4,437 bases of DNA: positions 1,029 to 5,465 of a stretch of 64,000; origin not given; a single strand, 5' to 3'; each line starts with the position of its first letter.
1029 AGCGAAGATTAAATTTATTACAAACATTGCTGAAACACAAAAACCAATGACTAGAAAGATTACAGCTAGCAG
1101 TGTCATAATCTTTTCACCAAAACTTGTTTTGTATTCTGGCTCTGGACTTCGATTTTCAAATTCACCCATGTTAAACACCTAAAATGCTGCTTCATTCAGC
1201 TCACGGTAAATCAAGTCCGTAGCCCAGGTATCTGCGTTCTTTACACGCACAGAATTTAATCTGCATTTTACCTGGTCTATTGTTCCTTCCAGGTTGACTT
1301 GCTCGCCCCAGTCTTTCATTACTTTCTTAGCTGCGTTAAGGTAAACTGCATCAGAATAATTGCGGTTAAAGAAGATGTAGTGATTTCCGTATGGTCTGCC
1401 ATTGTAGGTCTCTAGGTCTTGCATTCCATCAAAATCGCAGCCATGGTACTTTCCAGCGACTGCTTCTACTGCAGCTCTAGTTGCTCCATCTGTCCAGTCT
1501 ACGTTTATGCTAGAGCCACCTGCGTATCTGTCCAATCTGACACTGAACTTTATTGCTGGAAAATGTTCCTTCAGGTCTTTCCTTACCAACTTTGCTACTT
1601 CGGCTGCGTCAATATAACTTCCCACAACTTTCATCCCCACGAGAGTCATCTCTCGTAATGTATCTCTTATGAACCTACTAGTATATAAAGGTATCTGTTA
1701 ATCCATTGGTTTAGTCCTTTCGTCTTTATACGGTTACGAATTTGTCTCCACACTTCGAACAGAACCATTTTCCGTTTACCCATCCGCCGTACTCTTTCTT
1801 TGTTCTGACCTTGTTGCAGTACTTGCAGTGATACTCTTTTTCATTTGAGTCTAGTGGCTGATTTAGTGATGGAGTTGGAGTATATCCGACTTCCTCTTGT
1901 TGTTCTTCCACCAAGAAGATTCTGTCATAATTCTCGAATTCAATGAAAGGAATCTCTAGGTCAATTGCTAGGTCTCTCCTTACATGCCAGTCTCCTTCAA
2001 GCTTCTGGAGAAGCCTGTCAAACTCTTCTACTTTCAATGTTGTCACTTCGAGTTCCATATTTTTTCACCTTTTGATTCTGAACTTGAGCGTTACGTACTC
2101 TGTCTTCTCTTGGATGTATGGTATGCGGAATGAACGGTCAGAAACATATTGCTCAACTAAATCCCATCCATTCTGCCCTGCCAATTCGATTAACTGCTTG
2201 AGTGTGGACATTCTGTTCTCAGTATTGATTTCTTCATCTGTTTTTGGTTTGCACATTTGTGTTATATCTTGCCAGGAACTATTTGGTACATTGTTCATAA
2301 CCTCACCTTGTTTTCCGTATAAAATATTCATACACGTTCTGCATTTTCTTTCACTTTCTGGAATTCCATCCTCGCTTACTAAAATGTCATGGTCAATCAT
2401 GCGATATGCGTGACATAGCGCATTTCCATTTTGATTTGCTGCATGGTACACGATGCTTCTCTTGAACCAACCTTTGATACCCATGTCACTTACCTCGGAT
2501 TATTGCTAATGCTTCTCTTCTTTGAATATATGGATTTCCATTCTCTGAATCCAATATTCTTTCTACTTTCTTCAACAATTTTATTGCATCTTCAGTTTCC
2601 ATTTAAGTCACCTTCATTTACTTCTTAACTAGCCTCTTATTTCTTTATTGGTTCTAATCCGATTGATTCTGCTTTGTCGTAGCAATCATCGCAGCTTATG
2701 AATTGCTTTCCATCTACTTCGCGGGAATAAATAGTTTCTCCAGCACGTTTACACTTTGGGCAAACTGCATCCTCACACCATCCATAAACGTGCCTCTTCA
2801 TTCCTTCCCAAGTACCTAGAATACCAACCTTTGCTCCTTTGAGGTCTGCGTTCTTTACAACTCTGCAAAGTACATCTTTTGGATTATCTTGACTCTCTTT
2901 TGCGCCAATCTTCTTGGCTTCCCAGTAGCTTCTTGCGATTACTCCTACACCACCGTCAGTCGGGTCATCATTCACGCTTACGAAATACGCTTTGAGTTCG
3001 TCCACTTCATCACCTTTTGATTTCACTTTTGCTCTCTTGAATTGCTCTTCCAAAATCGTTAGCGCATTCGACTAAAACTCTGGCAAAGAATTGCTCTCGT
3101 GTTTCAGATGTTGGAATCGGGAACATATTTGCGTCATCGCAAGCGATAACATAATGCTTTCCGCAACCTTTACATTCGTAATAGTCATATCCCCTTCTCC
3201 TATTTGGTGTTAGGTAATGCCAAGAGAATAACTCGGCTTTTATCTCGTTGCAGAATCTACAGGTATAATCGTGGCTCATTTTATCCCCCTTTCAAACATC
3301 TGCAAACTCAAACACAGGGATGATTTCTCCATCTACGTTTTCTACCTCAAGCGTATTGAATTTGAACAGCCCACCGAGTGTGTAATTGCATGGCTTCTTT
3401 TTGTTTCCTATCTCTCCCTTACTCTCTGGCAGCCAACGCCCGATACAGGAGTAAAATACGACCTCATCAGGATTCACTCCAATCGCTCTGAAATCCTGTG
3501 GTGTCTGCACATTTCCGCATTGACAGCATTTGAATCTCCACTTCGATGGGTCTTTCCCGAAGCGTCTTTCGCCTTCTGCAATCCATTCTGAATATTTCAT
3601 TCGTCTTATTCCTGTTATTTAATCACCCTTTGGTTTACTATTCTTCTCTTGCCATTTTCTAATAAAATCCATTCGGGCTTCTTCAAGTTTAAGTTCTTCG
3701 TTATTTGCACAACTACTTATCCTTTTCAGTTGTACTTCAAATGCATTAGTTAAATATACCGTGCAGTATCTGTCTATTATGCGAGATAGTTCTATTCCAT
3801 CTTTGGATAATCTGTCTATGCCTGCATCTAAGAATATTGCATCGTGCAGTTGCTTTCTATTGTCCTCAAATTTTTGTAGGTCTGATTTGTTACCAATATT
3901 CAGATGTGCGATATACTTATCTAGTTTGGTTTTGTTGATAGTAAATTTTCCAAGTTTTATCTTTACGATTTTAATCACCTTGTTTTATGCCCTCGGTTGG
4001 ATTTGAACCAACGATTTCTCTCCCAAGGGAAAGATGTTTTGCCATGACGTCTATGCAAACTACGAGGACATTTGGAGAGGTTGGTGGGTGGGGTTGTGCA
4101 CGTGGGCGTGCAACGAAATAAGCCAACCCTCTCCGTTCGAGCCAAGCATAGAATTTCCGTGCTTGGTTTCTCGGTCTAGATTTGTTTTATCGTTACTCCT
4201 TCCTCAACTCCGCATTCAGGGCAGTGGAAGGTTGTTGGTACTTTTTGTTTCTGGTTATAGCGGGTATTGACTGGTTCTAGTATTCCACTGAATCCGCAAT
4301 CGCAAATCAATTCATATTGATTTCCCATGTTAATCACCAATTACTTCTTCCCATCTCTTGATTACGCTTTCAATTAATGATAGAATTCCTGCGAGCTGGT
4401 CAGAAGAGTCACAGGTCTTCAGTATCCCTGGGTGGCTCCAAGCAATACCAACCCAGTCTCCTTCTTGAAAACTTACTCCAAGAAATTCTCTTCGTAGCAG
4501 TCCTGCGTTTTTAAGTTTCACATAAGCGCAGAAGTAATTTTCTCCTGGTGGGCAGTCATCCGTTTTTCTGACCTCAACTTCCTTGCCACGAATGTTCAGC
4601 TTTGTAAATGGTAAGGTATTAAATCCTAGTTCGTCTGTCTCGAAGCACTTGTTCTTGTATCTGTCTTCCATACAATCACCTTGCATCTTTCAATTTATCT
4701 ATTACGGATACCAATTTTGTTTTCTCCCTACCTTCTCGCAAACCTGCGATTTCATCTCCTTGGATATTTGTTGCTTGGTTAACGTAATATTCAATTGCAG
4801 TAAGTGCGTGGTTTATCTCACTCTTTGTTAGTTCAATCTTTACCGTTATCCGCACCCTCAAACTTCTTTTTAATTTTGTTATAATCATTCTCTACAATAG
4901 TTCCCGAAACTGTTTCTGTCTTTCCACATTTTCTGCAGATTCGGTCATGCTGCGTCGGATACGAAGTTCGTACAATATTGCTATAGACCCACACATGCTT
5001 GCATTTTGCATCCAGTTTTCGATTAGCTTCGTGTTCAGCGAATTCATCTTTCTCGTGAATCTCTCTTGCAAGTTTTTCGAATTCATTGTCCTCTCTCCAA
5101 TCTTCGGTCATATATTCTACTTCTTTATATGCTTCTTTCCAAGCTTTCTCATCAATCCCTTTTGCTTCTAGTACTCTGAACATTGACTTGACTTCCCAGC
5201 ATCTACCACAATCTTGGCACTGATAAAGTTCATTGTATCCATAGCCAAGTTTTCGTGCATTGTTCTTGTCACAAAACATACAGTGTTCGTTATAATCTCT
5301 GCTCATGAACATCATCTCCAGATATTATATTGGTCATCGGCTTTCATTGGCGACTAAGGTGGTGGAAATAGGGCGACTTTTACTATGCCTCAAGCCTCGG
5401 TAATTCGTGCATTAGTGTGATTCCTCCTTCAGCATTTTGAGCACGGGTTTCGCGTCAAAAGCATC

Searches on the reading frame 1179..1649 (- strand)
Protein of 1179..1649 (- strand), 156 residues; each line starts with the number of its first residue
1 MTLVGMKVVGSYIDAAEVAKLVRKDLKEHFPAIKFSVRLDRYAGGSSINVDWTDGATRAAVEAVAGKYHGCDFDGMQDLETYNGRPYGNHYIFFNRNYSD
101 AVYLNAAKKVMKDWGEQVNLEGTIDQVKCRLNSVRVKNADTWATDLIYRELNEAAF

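Call 11: search_protein_families(library=pfam, proteins=[window:1179-1649:-], max_evalue=0.01)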
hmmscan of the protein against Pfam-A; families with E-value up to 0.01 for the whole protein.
window:1179-1649:- (156 aa): 1 family
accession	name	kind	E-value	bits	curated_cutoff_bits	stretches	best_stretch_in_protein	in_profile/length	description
PF18847.6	LPD29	-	3.2e-21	76.3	27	1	14-99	2-93/93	Large polyvalent protein associated domain 29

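Call 16: find_encoding_contigs(protein=window:1179-1649:-, flank=10000, max_places=6)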
Protein window:1179-1649:- (156 aa): 1 contig read that carries it; 1 place shown.
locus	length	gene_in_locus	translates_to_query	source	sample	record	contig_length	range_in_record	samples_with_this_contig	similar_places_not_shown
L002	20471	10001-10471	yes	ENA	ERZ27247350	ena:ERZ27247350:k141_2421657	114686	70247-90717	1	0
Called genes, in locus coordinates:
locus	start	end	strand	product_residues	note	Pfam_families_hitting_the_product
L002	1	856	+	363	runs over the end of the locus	PF04055:Radical_SAM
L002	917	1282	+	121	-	-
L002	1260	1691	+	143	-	-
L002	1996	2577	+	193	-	PF03819:MazG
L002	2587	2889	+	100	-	-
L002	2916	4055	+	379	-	PF04055:Radical_SAM, PF13186:SPASM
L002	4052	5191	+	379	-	PF00534:Glycos_transf_1, PF13692:Glyco_trans_1_4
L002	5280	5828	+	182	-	-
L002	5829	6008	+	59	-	-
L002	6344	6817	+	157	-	-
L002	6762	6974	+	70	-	-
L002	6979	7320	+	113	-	-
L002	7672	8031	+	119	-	-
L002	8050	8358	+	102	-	PF28055:VVA0879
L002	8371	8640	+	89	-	-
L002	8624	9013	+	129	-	-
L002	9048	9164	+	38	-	-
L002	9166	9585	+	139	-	-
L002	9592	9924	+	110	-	-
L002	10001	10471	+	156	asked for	PF18847:LPD29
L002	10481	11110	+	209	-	-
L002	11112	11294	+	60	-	-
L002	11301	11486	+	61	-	-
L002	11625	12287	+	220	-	-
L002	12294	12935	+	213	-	-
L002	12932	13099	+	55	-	-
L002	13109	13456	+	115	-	-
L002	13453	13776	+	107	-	-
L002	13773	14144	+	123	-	-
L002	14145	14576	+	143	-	PF13328:HD_4, PF01966:HD (faint)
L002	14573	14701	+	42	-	-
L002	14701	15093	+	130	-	-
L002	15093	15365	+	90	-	-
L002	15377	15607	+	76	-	-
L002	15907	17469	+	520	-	PF05731:TROVE, PF25045:vWA_Ro60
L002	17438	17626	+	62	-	-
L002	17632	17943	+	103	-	PF02026:RyR (weak)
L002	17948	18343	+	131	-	-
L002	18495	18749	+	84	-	-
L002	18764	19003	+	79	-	-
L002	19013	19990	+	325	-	PF01073:3Beta_HSD, PF01370:Epimerase, PF02719:Polysacc_synt_2, PF04321:RmlD_sub_bind, PF07993:NAD_binding_4, PF16363:GDP_Man_Dehyd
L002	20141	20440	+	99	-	-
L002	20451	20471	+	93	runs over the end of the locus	-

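Call 72: search_protein_families(library=pfam, proteins=[L002:15907-17469:+, L002:14145-14576:+], max_evalue=0.01)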
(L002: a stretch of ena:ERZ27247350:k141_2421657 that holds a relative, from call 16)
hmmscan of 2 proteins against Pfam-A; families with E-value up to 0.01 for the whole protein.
L002:15907-17469:+ (520 aa): 2 families
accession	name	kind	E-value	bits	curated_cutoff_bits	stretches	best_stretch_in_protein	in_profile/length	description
PF05731.17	TROVE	-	2.8e-38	132.7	23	2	208-296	272-366/442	TROVE domain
PF25045.1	vWA_Ro60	-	1.6e-07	31.8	27.7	1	322-491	2-164/165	Ro60 vWA domain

L002:14145-14576:+ (143 aa): 2 families
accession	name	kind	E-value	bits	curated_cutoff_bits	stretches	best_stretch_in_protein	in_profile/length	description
PF13328.12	HD_4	-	3.7e-15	56.4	27.2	1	11-88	1-76/156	HD domain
PF01966.28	HD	-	2.2e-05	25.2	22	1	33-118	3-115/116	HD domain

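Call 82: search_protein_families(library=phrogs, proteins=[L002:11625-12287:+, L002:12294-12935:+, L002:13109-13456:+, L002:13453-13776:+, L002:13773-14144:+, L002:14701-15093:+, L002:17632-17943:+, L002:17948-18343:+], max_evalue=0.01)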
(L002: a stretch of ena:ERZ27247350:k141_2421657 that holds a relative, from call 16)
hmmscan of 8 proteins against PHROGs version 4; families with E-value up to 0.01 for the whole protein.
L002:11625-12287:+ (220 aa): 0 families

L002:12294-12935:+ (213 aa): 0 families

L002:13109-13456:+ (115 aa): 1 family
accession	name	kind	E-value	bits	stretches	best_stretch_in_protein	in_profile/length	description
phrog_26388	-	unknown function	0.0063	17.6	1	69-108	46-85/201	-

L002:13453-13776:+ (107 aa): 0 families

L002:13773-14144:+ (123 aa): 0 families

L002:14701-15093:+ (130 aa): 0 families

L002:17632-17943:+ (103 aa): 0 families

L002:17948-18343:+ (131 aa): 0 families

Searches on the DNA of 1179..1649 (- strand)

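Call 21: search_rna_families(sources=[L002, L003], threshold=gathering)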
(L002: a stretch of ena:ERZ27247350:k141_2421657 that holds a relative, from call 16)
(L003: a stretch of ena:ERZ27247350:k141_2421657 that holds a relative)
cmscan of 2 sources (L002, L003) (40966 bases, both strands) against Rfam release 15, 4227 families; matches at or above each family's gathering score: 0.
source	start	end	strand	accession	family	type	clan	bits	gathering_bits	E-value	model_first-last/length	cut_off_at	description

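Call 67: search_rna_families(source=L002, start=15000, end=19100, threshold=evalue, max_evalue=1)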
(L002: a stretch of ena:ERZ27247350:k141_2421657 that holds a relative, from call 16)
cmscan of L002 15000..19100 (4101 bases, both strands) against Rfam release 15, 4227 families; matches with E-value up to 1: 2.
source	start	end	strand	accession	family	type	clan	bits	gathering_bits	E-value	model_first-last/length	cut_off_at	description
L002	15785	15820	+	RF04321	tmRNA_permuted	Gene;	-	20.2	47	0.33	36-93/213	no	permuted transfer-messenger RNA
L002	15785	15821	+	RF01850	beta_tmRNA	Gene;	CL00001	16.7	84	0.027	86-149/331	no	Betaproteobacteria transfer-messenger RNA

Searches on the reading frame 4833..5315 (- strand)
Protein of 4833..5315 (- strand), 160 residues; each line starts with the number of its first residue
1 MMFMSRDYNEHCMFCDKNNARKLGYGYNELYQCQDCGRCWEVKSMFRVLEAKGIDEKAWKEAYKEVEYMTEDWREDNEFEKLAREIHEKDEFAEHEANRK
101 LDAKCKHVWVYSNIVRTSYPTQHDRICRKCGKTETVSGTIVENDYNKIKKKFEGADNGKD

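Call 11: search_protein_families(library=pfam, proteins=[window:4833-5315:-], max_evalue=0.01)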
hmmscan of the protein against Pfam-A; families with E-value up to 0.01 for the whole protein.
window:4833-5315:- (160 aa): 1 family
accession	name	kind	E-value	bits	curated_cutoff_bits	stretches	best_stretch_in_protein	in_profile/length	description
PF21664.2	TBPIP_C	-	0.00099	19.5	27.2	1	24-95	40-108/115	TBP-interacting protein, C-terminal domain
